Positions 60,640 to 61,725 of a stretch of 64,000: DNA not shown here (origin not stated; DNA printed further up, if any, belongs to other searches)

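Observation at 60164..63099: RecQ-derived protein with every catalytic motif ablated, packed against a PhnP-like MBL hydrolase, with a CxxC thioredoxin-fold gene downstream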

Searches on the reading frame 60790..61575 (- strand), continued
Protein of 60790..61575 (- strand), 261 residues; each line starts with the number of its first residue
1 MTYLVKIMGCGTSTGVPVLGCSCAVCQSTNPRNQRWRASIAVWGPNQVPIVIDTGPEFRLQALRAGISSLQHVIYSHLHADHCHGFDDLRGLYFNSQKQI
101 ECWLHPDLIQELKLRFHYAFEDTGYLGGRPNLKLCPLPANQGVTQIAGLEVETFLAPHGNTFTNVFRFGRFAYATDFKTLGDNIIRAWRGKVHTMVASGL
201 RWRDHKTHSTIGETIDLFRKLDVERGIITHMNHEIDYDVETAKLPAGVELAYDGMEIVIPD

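Call 21: search_protein_families(library=ncbifam, proteins=[L014:4524-5978:+, L014:1232-1804:+, L014:1825-2307:+, L014:2331-3140:+, L014:3136-4338:-], max_evalue=0.01)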
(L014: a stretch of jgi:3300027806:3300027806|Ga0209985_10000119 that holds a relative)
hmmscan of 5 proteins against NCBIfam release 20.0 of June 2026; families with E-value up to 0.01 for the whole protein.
L014:4524-5978:+ (485 aa): 47 families (the best 25 are shown)
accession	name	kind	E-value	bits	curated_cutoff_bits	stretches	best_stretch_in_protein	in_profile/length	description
TIGR01389.1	recQ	equivalog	8.9e-117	391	640.2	1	25-379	8-360/591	DNA helicase RecQ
TIGR00614.1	recQ_fam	subfamily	6.3e-104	348.4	219.8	1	28-370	9-353/470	RecQ family ATP-dependent DNA helicase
NF008279.0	PRK11057.1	equivalog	5e-94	315.9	1015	1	26-373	21-366/608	ATP-dependent DNA helicase RecQ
NF041063.1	DpdF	equivalog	5.4e-61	207.2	550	1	35-356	145-491/813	protein DpdF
NF008394.0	PRK11192.1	equivalog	2.8e-22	79.1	507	1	23-342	18-346/441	ATP-dependent RNA helicase SrmB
TIGR04121.1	DEXH_lig_assoc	equivalog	3.6e-21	74.6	850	1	31-340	14-349/804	ligase-associated DNA damage response DEXH box helicase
NF053631.1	RNA_helic_CshA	equivalog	5.3e-19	68.4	646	1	21-351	12-345/434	degradosome RNA helicase CshA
NF002340.1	PRK01297.1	equivalog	1.2e-18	67.1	564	1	145-347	152-353/372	ATP-dependent RNA helicase RhlB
NF053636.1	DDHlcsCsdAPsy1082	equivalog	5.9e-18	64.7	890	1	230-340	228-340/512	DEAD/DEAH box helicase CsdA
TIGR03817.1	DECH_helic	hypoth_equivalog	4e-17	61.7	874.1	2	242-345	281-381/742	helicase/secretion neighborhood putative DEAH-box helicase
NF008744.0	PRK11776.1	equivalog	1.6e-16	59.9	524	1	24-352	20-351/460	ATP-dependent RNA helicase DbpA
NF003419.0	PRK04837.1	equivalog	2.2e-15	56.3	588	1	183-342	195-355/424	ATP-dependent RNA helicase RhlB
NF053711.1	RNA_heli_RhlE1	exception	2.6e-15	56.1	750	1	143-341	147-342/434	RNA helicase RhlE1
NF053710.1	RNA_heli_RhlE2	exception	7.6e-12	44.4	925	1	161-341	168-347/635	RNA helicase RhlE2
NF010338.0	PRK13767.1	equivalog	1.4e-11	43.4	849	1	35-338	38-386/877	ATP-dependent helicase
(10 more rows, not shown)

L014:1232-1804:+ (191 aa): 0 families

L014:1825-2307:+ (161 aa): 0 families

L014:2331-3140:+ (270 aa): 0 families

L014:3136-4338:- (400 aa): 29 families (the best 25 are shown)
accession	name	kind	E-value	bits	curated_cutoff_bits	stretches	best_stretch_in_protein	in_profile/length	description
NF005154.0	PRK06635.1-2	equivalog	1.8e-101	340.4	376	1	3-391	4-400/407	aspartate kinase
NF005656.0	PRK07431.1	equivalog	7e-101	338.6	657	1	1-361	1-374/587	aspartate kinase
NF005155.0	PRK06635.1-4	equivalog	1.9e-100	336.8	346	1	1-390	1-398/407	aspartate kinase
NF005153.0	PRK06635.1-1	equivalog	1.9e-98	330.2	585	1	1-392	1-404/421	aspartate kinase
TIGR00657.1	asp_kinases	subfamily_domain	1.7e-92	310.8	208.7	2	63-393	103-440/442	aspartate kinase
NF005156.0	PRK06635.1-5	equivalog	2.2e-91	306.7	594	1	1-391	1-398/411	aspartate kinase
TIGR00656.1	asp_kin_monofn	equivalog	8.2e-88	295.1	402.25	1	1-393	1-404/407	aspartate kinase, monofunctional class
NF006459.0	PRK08841.1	equivalog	7.9e-86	288.5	535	1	1-277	3-275/395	aspartate kinase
NF006068.0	PRK08210.1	equivalog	1.3e-77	261.7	474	1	1-393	1-400/405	aspartate kinase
NF005161.0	PRK06635.2-5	equivalog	1.5e-66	225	586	1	4-261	6-261/402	aspartate kinase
NF004938.0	PRK06291.1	equivalog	2.6e-62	211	528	2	63-361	119-424/468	aspartate kinase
NF005158.0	PRK06635.2-2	equivalog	1.3e-59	202.1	717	1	1-264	1-267/401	aspartate kinase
NF005157.0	PRK06635.2-1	equivalog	3.1e-51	174.5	832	1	5-251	6-250/401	aspartate kinase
NF006570.0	PRK09084.1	equivalog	2.7e-49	168.5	455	2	64-395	110-450/452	lysine-sensitive aspartokinase 3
NF006959.0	PRK09436.1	equivalog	1.3e-48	165.7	726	2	62-268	115-321/819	bifunctional aspartate kinase/homoserine dehydrogenase I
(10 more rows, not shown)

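Call 25: find_homologous_proteins(query=L014:4524-5978:+, max_evalue=1e-30)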
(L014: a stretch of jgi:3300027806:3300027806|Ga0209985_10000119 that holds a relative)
Query L014:4524-5978:+ (485 aa): 7998 proteins with E <= 1e-30 among 8000 candidates; the best 120 are listed.
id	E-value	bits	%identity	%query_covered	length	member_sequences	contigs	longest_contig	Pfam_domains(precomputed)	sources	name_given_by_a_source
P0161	0.0e+0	1094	100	100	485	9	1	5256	PF00270.36,PF00271.38,PF22590.3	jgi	jgi:ATP-dependent DNA helicase RecQ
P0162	2.5e-206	704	66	97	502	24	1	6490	PF00270.36,PF00271.38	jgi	-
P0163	2.4e-202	691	65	95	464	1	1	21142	PF00270.36,PF00271.38,PF04851.22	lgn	-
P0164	5.5e-202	690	64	97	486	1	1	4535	PF00270.36,PF00271.38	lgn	-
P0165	2.3e-201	688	65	97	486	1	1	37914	PF00270.36,PF00271.38,PF04851.22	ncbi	-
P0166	6.0e-200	683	65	95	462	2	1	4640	PF00270.36,PF00271.38,PF04851.22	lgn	-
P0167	5.4e-199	680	65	96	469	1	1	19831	PF00270.36,PF00271.38,PF04851.22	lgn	-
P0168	7.5e-198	676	63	96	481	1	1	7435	PF00270.36,PF00271.38,PF04851.22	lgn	-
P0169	8.5e-198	676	64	97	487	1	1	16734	PF00270.36,PF00271.38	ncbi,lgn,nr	ncbi:MAG: RecQ family ATP-dependent DNA helicase [Proteobacteria bacterium]|nr:RecQ family ATP-depen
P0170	4.2e-197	674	63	97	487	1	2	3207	PF00270.36,PF00271.38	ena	-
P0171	5.2e-189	647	61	96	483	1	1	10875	PF00270.36,PF00271.38,PF04851.22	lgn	-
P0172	1.4e-186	639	60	96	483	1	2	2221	PF00270.36,PF00271.38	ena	-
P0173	2.6e-185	635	60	97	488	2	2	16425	PF00270.36,PF00271.38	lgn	-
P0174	1.9e-183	629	59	97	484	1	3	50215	PF00270.36,PF00271.38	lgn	-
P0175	5.8e-175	601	57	97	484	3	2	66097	PF00270.36,PF00271.38,PF04851.22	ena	-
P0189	3.3e-130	453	48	96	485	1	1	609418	PF00270.36,PF00271.38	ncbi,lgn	ncbi:MAG: RecQ family ATP-dependent DNA helicase [Oligoflexus sp.]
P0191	4.6e-121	423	45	96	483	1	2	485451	PF00270.36,PF00271.38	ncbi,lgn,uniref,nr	ncbi:RecQ family ATP-dependent DNA helicase [Pseudobacteriovorax antillogorgiicola]|uniref:DNA 3'-5'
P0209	3.0e-102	361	47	81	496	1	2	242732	PF00270.36,PF00271.38,PF04851.22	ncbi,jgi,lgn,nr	ncbi:MAG: ATP-dependent DNA helicase RecQ [Deltaproteobacteria bacterium]|nr:ATP-dependent DNA helic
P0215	8.2e-101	356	41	97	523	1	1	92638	PF00270.36,PF00271.38,PF04851.22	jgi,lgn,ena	-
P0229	4.6e-85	304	45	72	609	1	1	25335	PF09382.18,PF00270.36,PF00570.29,PF16124.11,PF00271.38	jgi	-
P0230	3.0e-84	301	44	74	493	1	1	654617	PF00270.36,PF16124.11,PF00271.38,PF04851.22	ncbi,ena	-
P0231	1.2e-83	299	42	73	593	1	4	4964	PF00270.36,PF16124.11,PF00271.38,PF22590.3,PF04851.22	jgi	jgi:ATP-dependent DNA helicase RecQ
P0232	1.3e-83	299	42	76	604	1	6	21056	PF00270.36,PF16124.11,PF00271.38,PF04851.22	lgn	-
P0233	2.7e-83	298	41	79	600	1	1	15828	PF00270.36,PF16124.11,PF00271.38,PF04851.22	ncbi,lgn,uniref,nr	ncbi:ATP-dependent DNA helicase RecQ [Caballeronia fortuita]|uniref:ATP-dependent DNA helicase RecQ 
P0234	3.0e-83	298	45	73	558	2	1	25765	PF00270.36,PF16124.11,PF00271.38,PF22590.3,PF04851.22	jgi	jgi:ATP-dependent DNA helicase RecQ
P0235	2.3e-82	295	38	94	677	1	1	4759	PF00270.36,PF00570.29,PF16124.11,PF00271.38,PF13545.13,PF04851.22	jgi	jgi:ATP-dependent DNA helicase RecQ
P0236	3.8e-82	295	42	73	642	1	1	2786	PF00270.36,PF16124.11,PF00271.38,PF22590.3,PF04851.22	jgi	jgi:ATP-dependent DNA helicase RecQ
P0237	4.1e-82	294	46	68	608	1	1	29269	PF09382.18,PF00270.36,PF00570.29,PF16124.11,PF00271.38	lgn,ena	-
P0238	5.4e-82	294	43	73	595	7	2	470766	PF00270.36,PF16124.11,PF00271.38,PF04851.22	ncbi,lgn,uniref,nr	ncbi:ATP-dependent DNA helicase RecQ [Caballeronia cordobensis]|uniref:ATP-dependent DNA helicase Re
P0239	6.6e-82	294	46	68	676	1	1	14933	PF09382.18,PF00270.36,PF00570.29,PF16124.11,PF00271.38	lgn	-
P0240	8.5e-82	293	37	98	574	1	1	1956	PF00270.36,PF16124.11,PF00271.38,PF04851.22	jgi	jgi:ATP-dependent DNA helicase RecQ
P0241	1.2e-81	293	44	72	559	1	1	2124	PF00270.36,PF16124.11,PF00271.38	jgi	jgi:ATP-dependent DNA helicase RecQ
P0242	1.3e-81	293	42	72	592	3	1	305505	PF00270.36,PF16124.11,PF00271.38,PF22590.3,PF04851.22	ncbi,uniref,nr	ncbi:RecQ family ATP-dependent DNA helicase [Noviherbaspirillum pedocola]|uniref:ATP-dependent DNA h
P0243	1.4e-81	293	41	76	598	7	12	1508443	PF00270.36,PF16124.11,PF00271.38,PF04851.22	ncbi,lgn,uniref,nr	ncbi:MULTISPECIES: ATP-dependent DNA helicase RecQ [unclassified Caballeronia]|uniref:RecQ family AT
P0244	2.6e-81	292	45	73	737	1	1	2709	PF09382.18,PF00270.36,PF00570.29,PF16124.11,PF14493.13,PF00271.38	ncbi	-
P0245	3.2e-81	291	37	93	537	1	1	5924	PF00270.36,PF16124.11,PF00271.38,PF04851.22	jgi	-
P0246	3.5e-81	291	46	68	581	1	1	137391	PF09382.18,PF00270.36,PF16124.11,PF00271.38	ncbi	-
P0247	4.2e-81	291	40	76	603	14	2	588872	PF00270.36,PF16124.11,PF00271.38,PF04851.22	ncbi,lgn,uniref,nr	ncbi:ATP-dependent DNA helicase RecQ [Caballeronia sp. M1242]|uniref:RecQ family ATP-dependent DNA h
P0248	6.3e-81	291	41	76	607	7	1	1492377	PF00270.36,PF16124.11,PF00271.38,PF04851.22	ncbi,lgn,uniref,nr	ncbi:ATP-dependent DNA helicase RecQ [Caballeronia sp. LZ034LL]|uniref:RecQ family ATP-dependent DNA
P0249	6.6e-81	290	43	73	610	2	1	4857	PF09382.18,PF00270.36,PF00570.29,PF16124.11,PF00271.38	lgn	-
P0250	6.7e-81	290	46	68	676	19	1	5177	PF09382.18,PF00270.36,PF00570.29,PF16124.11,PF00271.38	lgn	-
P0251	7.1e-81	290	44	73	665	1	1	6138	PF09382.18,PF00270.36,PF00570.29,PF16124.11,PF00271.38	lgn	-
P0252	7.7e-81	290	41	77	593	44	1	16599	PF00270.36,PF16124.11,PF00271.38,PF04851.22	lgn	-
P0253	1.1e-80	290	43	72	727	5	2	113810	PF09382.18,PF00270.36,PF00570.29,PF16124.11,PF14493.13,PF00271.38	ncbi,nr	ncbi:MAG: DNA helicase RecQ [Gemmataceae bacterium]|nr:DNA helicase RecQ [Gemmataceae bacterium]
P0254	1.2e-80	290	43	71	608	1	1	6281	PF09382.18,PF00270.36,PF00570.29,PF16124.11,PF00271.38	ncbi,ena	-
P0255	1.4e-80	289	41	73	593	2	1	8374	PF00270.36,PF16124.11,PF00271.38,PF22590.3,PF04851.22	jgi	jgi:ATP-dependent DNA helicase RecQ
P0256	1.5e-80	289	45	72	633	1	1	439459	PF09382.18,PF00270.36,PF00570.29,PF16124.11,PF00271.38,PF04851.22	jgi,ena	jgi:ATP-dependent DNA helicase RecQ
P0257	1.5e-80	289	46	70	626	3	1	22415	PF09382.18,PF00270.36,PF00570.29,PF16124.11,PF00271.38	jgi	-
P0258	1.6e-80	289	45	67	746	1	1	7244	PF09382.18,PF00270.36,PF00570.29,PF16124.11,PF14493.13,PF00271.38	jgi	jgi:ATP-dependent DNA helicase RecQ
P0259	1.9e-80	289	42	78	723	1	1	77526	PF09382.18,PF00270.36,PF00570.29,PF16124.11,PF14493.13,PF00271.38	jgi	jgi:ATP-dependent DNA helicase RecQ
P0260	2.0e-80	289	41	74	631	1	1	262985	PF00270.36,PF16124.11,PF00271.38,PF04851.22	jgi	jgi:ATP-dependent DNA helicase RecQ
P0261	2.2e-80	289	43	78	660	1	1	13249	PF09382.18,PF00270.36,PF00570.29,PF16124.11,PF00271.38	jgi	jgi:ATP-dependent DNA helicase RecQ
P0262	2.6e-80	288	45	72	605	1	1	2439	PF09382.18,PF00270.36,PF00570.29,PF16124.11,PF00271.38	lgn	-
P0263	3.9e-80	288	42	75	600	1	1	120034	PF00270.36,PF16124.11,PF00271.38,PF04851.22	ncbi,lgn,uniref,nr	ncbi:ATP-dependent DNA helicase RecQ [Caballeronia calidae]|uniref:ATP-dependent DNA helicase RecQ n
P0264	4.0e-80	288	44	71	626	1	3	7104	PF09382.18,PF00270.36,PF00570.29,PF16124.11,PF00271.38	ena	-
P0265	4.6e-80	288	42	73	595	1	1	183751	PF00270.36,PF16124.11,PF00271.38,PF04851.22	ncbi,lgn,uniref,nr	ncbi:ATP-dependent DNA helicase RecQ [Caballeronia catudaia]|uniref:ATP-dependent DNA helicase RecQ 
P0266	4.6e-80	288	40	79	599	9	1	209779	PF00270.36,PF16124.11,PF00271.38,PF04851.22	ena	-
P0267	4.7e-80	288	41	79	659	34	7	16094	PF00270.36,PF16124.11,PF00271.38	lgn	-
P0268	5.5e-80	287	44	74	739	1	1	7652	PF09382.18,PF00270.36,PF00570.29,PF16124.11,PF14493.13,PF00271.38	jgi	jgi:ATP-dependent DNA helicase RecQ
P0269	5.6e-80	287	45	72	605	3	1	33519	PF09382.18,PF00270.36,PF00570.29,PF16124.11,PF00271.38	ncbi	-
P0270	6.9e-80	287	45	67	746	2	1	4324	PF09382.18,PF00270.36,PF00570.29,PF16124.11,PF14493.13,PF00271.38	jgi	jgi:ATP-dependent DNA helicase RecQ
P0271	8.0e-80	287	44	73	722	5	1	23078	PF09382.18,PF00270.36,PF00570.29,PF16124.11,PF00271.38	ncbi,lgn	-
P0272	8.2e-80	287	40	80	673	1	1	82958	PF00270.36,PF00570.29,PF16124.11,PF00271.38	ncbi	ncbi:MAG: RecQ family ATP-dependent DNA helicase [Myxococcota bacterium]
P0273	8.4e-80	287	37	95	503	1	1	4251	PF00270.36,PF16124.11,PF00271.38,PF04851.22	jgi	jgi:ATP-dependent DNA helicase RecQ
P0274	9.3e-80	287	45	72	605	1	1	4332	PF09382.18,PF00270.36,PF00570.29,PF16124.11,PF00271.38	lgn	-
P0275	1.0e-79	287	43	70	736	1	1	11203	PF09382.18,PF00270.36,PF00570.29,PF16124.11,PF14493.13,PF00271.38,PF04851.22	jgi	jgi:ATP-dependent DNA helicase RecQ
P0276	1.1e-79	286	45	69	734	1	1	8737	PF09382.18,PF00270.36,PF00570.29,PF16124.11,PF14493.13,PF00271.38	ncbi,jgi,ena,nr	ncbi:MAG TPA: DNA helicase RecQ [Gemmataceae bacterium]|nr:DNA helicase RecQ [Gemmataceae bacterium]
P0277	1.1e-79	286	44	72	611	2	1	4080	PF09382.18,PF00270.36,PF00570.29,PF16124.11,PF00271.38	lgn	-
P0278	1.2e-79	286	43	71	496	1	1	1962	PF00270.36,PF16124.11,PF00271.38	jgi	jgi:ATP-dependent DNA helicase RecQ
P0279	1.3e-79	286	41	73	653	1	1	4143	PF00270.36,PF16124.11,PF00271.38,PF04851.22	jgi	jgi:ATP-dependent DNA helicase RecQ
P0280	1.4e-79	286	44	69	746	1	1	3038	PF09382.18,PF00270.36,PF00570.29,PF16124.11,PF14493.13,PF00271.38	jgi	jgi:ATP-dependent DNA helicase RecQ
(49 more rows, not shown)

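Call 26: find_encoding_contigs(protein=P0191, flank=5000, max_places=1)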
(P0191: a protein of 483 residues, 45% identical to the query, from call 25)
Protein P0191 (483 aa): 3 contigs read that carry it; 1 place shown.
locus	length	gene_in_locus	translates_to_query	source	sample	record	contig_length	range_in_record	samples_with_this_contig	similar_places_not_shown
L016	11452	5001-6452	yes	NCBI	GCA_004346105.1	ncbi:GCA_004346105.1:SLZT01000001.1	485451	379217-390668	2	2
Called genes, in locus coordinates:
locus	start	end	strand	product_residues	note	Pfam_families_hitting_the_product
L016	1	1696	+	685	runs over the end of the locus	PF05496:RuvB_N (faint), PF13177:DNA_pol3_delta2, PF00004:AAA, PF07728:AAA_5 (faint), PF13401:AAA_22 (faint), PF22608:DNAX_ATPase_lid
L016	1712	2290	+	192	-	-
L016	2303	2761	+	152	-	-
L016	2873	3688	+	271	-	-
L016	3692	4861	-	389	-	PF00696:AA_kinase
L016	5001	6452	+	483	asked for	PF00270:DEAD, PF00271:Helicase_C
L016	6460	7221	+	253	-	PF00753:Lactamase_B, PF23023:Anti-Pycsar_Apyc1, PF12706:Lactamase_B_2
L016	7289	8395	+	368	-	PF05222:AlaDh_PNT_N, PF07992:Pyr_redox_2 (faint), PF01262:AlaDh_PNT_C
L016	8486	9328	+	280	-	PF10672:Methyltrans_SAM, PF03602:Cons_hypoth95 (weak), PF09445:Methyltransf_15 (weak)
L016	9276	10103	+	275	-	PF22435:MRM3-like_sub_bind, PF00588:SpoU_methylase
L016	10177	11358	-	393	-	PF22020:RlmL_1st, PF02926:THUMP (weak), PF01170:UPF0020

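Call 27: find_encoding_contigs(protein=P0189, flank=5000, max_places=1)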
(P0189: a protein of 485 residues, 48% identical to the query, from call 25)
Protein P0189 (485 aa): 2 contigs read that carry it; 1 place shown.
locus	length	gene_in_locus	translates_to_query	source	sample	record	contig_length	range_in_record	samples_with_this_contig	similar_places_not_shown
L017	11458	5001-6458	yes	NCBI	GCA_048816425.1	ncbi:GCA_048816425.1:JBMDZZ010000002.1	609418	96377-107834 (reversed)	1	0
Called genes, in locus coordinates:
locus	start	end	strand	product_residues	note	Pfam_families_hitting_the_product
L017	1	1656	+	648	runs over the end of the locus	PF05496:RuvB_N (faint), PF13177:DNA_pol3_delta2, PF00004:AAA, PF07728:AAA_5 (faint), PF13401:AAA_22 (faint), PF22608:DNAX_ATPase_lid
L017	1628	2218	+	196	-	-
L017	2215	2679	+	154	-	-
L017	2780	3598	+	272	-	-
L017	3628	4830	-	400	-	PF00696:AA_kinase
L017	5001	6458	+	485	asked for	PF00270:DEAD, PF00271:Helicase_C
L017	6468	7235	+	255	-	PF00753:Lactamase_B, PF23023:Anti-Pycsar_Apyc1, PF12706:Lactamase_B_2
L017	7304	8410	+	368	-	PF05222:AlaDh_PNT_N, PF07992:Pyr_redox_2 (weak), PF01262:AlaDh_PNT_C, PF00070:Pyr_redox (weak)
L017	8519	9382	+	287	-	PF10672:Methyltrans_SAM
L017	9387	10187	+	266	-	PF22435:MRM3-like_sub_bind, PF08032:SpoU_sub_bind (faint), PF00588:SpoU_methylase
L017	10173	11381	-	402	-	PF22020:RlmL_1st, PF02926:THUMP, PF01170:UPF0020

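Call 28: find_encoding_contigs(protein=P0209, flank=5000, max_places=1)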
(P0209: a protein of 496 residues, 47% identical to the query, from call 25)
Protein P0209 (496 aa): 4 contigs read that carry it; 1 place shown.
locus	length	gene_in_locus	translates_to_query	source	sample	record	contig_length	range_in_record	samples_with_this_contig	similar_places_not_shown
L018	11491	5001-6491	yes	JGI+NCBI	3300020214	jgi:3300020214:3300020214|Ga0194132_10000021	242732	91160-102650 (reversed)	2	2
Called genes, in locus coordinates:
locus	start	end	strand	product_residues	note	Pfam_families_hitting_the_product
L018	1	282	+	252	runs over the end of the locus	PF00075:RNase_H, PF13456:RVT_3 (weak)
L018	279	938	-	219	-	PF09946:DUF2178 (weak), PF01914:MarC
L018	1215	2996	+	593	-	PF05496:RuvB_N (faint), PF13177:DNA_pol3_delta2, PF00004:AAA, PF07728:AAA_5 (faint), PF13401:AAA_22 (weak), PF22608:DNAX_ATPase_lid, PF12169:DNA_pol3_gamma3 (weak)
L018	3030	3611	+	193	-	-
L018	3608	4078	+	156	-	-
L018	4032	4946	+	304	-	-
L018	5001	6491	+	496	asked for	PF00270:DEAD, PF04851:ResIII (weak), PF00271:Helicase_C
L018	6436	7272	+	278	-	PF00753:Lactamase_B (weak), PF23023:Anti-Pycsar_Apyc1, PF12706:Lactamase_B_2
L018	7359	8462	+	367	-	PF05222:AlaDh_PNT_N, PF01262:AlaDh_PNT_C, PF07992:Pyr_redox_2 (faint), PF00070:Pyr_redox (weak)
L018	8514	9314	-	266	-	PF01790:LGT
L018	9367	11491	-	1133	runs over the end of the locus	PF03924:CHASE, PF00989:PAS (faint), PF08447:PAS_3, PF08448:PAS_4, PF08447:PAS_3, PF00512:HisKA, PF02518:HATPase_c, PF00072:Response_reg, +1 more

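Call 42: find_encoding_contigs(protein=P0135, flank=4000, max_places=1)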
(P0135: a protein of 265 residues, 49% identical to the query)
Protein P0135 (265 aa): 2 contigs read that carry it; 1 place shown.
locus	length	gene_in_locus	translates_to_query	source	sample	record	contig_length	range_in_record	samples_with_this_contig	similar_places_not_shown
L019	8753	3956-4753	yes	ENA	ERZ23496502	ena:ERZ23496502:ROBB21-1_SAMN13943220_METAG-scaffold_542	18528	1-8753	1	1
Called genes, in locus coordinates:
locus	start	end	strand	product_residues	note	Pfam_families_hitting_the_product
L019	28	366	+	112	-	PF11969:DcpS_C, PF01230:HIT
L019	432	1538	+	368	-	-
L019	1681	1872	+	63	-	-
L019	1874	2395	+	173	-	-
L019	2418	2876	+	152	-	PF00583:Acetyltransf_1, PF13673:Acetyltransf_10, PF13508:Acetyltransf_7, PF08445:FR47 (weak)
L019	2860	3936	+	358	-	PF01075:Glyco_transf_9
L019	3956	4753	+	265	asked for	PF00753:Lactamase_B (weak), PF23023:Anti-Pycsar_Apyc1, PF12706:Lactamase_B_2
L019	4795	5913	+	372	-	PF05222:AlaDh_PNT_N, PF01262:AlaDh_PNT_C, PF00070:Pyr_redox (weak)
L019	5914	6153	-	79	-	-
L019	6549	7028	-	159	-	PF02082:Rrf2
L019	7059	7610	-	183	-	PF08712:Nfu_N, PF01106:NifU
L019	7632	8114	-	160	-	PF01592:NifU_N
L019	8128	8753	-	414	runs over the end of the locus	PF01458:SUFBD_core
